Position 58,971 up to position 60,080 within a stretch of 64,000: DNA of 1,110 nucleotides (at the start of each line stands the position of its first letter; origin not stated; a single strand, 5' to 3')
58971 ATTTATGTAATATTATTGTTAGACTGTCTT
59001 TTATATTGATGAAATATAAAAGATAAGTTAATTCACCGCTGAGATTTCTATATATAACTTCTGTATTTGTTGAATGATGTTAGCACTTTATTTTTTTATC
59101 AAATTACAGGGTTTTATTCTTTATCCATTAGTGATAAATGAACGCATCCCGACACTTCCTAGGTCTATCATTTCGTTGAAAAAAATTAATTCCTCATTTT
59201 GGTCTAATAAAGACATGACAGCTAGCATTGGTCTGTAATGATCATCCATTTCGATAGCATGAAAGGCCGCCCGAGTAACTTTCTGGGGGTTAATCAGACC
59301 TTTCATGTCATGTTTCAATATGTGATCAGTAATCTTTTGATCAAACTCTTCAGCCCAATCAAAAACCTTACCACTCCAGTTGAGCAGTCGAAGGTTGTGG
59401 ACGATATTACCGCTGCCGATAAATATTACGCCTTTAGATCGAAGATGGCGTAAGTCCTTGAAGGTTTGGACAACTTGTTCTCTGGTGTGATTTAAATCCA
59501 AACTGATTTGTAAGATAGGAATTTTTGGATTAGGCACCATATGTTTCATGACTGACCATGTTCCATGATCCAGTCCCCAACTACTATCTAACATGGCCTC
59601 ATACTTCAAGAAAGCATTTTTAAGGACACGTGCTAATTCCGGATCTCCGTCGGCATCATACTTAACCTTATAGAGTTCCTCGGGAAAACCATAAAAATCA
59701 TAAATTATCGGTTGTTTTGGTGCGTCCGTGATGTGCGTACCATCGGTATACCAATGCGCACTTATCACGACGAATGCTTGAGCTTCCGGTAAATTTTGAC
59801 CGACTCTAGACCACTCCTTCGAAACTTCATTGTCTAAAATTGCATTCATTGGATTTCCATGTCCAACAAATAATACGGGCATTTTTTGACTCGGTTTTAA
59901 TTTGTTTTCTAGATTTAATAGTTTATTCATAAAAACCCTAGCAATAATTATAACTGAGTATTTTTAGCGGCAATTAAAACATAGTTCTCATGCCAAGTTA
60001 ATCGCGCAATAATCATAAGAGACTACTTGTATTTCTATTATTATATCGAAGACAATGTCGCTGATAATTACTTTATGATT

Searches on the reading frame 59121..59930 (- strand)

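Call 85: search_protein_families(library=pfam, max_evalue=0.001, proteins=[window:59121-59930:-])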
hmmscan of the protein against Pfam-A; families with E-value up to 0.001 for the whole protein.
window:59121-59930:- (269 aa): 1 family
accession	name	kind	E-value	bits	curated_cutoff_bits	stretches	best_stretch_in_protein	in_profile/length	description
PF02900.23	LigB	-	3.3e-22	79.3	26.3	1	36-245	27-248/269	Catalytic LigB subunit of aromatic ring-opening dioxygenase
